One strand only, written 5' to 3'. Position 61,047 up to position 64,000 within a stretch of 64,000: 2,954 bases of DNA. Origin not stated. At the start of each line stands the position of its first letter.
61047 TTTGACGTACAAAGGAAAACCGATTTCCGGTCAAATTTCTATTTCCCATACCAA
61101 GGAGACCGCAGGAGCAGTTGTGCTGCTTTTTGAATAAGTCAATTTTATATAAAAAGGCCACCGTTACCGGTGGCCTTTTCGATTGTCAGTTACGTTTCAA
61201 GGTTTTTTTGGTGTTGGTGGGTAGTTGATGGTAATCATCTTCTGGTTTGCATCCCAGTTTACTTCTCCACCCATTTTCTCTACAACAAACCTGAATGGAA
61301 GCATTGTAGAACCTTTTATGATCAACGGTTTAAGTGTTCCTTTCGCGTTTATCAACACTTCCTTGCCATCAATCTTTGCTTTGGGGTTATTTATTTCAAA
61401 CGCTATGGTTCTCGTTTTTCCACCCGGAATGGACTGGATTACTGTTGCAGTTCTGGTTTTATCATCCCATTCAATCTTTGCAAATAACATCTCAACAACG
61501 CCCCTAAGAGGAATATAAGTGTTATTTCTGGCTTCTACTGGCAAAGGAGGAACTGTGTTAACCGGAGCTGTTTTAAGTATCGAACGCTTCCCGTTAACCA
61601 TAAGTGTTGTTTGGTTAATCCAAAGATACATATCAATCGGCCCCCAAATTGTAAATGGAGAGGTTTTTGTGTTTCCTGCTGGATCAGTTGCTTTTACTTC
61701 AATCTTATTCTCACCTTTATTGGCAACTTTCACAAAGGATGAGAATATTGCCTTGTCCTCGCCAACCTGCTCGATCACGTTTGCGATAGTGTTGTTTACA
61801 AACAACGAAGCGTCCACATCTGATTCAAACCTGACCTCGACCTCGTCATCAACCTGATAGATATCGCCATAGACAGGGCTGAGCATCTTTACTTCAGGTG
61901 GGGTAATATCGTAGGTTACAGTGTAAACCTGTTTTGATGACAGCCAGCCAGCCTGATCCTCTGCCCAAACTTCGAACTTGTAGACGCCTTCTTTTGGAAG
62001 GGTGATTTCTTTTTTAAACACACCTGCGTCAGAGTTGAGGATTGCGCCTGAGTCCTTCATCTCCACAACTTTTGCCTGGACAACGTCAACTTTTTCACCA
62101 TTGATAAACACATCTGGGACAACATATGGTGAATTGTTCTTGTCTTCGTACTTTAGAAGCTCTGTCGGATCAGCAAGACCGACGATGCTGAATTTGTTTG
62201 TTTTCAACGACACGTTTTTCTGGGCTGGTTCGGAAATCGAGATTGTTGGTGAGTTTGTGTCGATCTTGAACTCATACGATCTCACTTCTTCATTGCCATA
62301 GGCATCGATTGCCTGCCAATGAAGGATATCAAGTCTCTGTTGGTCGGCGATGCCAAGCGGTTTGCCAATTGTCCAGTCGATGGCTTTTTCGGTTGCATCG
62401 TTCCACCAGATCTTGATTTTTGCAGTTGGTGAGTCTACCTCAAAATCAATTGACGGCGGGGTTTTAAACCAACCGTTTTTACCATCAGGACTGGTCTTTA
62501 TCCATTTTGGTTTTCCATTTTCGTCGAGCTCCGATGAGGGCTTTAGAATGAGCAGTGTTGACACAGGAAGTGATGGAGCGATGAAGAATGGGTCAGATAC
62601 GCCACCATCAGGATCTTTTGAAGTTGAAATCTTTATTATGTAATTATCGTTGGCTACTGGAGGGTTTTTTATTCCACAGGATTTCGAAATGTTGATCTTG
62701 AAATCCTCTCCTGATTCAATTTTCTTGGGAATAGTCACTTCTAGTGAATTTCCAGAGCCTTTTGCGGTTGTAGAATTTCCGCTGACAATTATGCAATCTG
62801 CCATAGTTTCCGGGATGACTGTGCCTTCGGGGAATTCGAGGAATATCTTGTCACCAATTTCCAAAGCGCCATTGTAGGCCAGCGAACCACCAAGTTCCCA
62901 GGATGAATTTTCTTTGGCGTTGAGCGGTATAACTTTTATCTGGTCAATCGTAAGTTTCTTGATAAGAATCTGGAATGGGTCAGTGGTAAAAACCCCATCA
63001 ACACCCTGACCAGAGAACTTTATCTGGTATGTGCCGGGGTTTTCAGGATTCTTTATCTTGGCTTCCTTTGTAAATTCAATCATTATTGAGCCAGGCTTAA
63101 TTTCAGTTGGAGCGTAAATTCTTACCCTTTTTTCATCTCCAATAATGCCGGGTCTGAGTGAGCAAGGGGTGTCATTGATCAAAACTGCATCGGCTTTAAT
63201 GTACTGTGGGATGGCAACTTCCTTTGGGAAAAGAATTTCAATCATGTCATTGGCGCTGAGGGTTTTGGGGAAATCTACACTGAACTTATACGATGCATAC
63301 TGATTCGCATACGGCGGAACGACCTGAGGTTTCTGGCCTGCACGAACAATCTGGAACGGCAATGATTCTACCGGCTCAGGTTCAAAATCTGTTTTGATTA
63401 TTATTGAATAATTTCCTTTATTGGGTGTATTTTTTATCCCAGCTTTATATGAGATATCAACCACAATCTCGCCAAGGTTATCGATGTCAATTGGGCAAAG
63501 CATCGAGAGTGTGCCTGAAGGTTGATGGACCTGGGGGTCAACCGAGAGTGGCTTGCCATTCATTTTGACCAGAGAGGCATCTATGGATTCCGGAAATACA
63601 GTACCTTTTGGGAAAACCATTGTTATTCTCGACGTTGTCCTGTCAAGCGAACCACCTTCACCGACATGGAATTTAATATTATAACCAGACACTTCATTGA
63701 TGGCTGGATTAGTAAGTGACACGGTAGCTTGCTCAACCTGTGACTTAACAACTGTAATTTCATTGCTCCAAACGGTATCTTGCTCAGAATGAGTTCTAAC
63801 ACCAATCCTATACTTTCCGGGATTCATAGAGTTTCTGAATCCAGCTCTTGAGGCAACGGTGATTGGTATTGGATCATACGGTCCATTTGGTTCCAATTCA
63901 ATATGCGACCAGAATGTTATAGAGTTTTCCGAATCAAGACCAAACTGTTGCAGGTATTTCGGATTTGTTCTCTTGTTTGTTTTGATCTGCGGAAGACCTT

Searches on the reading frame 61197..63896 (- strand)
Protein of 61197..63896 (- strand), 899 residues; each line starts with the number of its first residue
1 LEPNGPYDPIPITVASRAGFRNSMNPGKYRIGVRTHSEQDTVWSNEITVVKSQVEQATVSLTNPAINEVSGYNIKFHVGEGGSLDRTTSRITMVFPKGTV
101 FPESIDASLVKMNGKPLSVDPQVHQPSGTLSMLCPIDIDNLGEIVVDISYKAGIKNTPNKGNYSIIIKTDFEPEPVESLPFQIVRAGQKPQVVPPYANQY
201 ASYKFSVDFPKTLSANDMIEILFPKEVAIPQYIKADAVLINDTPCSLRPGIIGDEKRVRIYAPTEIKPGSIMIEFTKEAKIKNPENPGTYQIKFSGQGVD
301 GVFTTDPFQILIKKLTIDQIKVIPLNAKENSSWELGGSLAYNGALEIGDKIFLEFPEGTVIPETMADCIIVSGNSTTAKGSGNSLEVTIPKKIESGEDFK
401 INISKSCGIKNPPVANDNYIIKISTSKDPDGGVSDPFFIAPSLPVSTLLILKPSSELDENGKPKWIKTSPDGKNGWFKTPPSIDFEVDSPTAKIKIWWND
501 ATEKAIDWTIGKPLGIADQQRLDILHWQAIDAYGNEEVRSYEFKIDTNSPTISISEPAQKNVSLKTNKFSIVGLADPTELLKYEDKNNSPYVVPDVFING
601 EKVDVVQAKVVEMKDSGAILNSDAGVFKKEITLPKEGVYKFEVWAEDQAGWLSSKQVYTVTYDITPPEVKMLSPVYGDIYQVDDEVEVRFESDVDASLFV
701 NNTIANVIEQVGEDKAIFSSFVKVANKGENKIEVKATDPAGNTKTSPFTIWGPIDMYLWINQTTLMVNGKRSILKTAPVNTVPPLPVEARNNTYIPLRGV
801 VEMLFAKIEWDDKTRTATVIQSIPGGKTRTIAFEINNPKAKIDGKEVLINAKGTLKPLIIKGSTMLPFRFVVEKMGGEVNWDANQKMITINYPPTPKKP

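Call 43: search_protein_families(library=pfam, proteins=[window:61197-63896:-], max_evalue=0.00001)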
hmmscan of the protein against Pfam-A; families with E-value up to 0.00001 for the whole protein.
window:61197-63896:- (899 aa): 2 families
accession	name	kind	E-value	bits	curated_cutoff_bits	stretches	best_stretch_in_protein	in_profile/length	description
PF07833.16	Cu_amine_oxidN1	-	2.4e-20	72.9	24.2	1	786-890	13-108/108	Copper amine oxidase N-terminal domain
PF19077.6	Big_13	-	9.3e-06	26.5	27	0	709-748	57-96/102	Bacterial Ig-like domain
